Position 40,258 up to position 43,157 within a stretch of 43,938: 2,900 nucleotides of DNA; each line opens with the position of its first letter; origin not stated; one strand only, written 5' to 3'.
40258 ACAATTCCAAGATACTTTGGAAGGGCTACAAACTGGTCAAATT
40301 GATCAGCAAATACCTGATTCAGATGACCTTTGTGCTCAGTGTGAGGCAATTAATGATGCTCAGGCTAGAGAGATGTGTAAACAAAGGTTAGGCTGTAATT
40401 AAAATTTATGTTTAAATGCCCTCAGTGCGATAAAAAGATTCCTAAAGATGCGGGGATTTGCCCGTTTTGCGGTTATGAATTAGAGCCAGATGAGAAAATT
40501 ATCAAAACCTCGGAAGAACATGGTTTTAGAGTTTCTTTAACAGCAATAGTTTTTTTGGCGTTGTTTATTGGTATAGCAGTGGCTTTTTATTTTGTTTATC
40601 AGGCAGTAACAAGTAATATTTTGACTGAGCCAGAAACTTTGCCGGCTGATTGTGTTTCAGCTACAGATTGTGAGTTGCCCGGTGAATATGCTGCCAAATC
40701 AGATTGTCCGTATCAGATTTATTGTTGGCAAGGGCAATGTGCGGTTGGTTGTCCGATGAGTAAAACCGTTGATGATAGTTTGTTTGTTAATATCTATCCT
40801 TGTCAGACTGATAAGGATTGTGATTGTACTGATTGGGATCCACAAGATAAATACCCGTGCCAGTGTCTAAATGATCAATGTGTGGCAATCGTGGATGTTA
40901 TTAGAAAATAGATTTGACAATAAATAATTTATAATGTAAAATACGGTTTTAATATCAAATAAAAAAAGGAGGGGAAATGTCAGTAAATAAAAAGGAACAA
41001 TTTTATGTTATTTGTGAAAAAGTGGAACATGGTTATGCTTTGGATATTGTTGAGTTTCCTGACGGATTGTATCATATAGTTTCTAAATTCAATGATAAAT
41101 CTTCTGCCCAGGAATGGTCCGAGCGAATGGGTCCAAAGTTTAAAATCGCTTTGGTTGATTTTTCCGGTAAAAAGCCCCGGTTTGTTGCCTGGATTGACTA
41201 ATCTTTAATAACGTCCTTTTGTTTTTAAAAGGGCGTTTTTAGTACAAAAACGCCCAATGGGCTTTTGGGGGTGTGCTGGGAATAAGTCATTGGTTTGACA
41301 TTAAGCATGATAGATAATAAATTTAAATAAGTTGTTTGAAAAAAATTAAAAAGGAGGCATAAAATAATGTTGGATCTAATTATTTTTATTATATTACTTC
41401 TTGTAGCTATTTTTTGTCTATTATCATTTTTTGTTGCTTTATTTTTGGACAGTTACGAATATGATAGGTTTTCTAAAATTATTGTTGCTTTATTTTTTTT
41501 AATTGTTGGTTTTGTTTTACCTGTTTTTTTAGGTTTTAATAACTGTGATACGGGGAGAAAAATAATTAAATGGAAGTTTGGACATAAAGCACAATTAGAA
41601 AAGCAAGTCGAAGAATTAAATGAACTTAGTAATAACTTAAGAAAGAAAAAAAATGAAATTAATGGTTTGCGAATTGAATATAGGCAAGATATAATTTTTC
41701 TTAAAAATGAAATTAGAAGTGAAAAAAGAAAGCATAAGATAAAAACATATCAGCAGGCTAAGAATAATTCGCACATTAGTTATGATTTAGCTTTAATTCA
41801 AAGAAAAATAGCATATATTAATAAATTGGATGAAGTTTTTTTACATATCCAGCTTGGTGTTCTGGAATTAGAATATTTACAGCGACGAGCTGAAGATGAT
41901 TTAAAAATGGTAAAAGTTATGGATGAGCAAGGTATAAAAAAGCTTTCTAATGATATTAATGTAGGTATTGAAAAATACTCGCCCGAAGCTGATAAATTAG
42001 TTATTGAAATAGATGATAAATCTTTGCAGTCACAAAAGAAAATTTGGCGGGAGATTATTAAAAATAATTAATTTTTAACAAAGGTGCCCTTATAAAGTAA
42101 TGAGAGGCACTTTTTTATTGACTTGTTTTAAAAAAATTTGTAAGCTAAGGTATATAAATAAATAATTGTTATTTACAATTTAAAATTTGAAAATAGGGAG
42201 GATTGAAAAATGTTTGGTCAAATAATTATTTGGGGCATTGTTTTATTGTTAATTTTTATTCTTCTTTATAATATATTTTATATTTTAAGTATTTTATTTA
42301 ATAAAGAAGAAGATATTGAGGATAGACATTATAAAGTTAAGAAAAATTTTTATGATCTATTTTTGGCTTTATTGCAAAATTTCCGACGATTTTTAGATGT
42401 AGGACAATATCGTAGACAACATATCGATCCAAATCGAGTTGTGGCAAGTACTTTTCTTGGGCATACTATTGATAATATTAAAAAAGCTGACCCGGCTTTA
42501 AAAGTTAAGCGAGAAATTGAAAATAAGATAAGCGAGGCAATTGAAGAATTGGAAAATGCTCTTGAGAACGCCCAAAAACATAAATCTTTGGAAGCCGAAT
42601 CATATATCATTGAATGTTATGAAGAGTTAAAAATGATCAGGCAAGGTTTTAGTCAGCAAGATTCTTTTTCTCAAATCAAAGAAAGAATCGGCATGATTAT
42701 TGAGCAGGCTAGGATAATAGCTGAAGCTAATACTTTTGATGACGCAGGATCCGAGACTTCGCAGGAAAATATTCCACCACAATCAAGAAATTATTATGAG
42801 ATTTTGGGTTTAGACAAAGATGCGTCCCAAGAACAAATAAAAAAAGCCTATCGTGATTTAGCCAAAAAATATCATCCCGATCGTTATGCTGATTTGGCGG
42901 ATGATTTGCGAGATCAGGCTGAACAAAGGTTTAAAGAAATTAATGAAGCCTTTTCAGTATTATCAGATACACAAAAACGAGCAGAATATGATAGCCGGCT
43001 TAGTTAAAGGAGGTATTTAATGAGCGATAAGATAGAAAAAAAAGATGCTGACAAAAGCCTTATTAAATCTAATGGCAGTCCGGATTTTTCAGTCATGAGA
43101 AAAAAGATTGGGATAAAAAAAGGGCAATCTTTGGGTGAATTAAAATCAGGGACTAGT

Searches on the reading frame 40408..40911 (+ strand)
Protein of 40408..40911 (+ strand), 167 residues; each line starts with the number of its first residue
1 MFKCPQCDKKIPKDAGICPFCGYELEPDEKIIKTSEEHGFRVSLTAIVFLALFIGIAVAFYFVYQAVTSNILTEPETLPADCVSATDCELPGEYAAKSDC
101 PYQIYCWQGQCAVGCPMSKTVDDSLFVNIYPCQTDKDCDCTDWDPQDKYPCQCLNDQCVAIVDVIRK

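Call 13: search_protein_families(library=pfam, proteins=[window:40408-40911:+], max_evalue=0.001)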
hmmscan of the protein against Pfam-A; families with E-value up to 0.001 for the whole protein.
window:40408-40911:+ (167 aa): 4 families
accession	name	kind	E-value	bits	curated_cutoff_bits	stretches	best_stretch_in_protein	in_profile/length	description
PF10571.15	UPF0547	-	1.7e-09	38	29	1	3-24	2-23/26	Uncharacterised protein family UPF0547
PF13240.11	Zn_Ribbon_1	-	6.4e-06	26.2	25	1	3-25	1-23/23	zinc-ribbon domain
PF13248.11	Zn_ribbon_3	-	3.7e-05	23.5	27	1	1-25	2-26/26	zinc-ribbon domain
PF12773.13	DZR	-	0.00019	22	27.3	1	4-26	1-23/45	Double zinc ribbon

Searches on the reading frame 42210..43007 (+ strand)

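Call 13: search_protein_families(library=pfam, proteins=[window:42210-43007:+], max_evalue=0.001)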
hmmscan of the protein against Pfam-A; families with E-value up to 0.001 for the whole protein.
window:42210-43007:+ (265 aa): 1 family
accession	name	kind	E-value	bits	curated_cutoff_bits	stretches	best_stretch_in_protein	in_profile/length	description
PF00226.36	DnaJ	-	6.5e-24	84.3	27.8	1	194-261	1-63/63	DnaJ domain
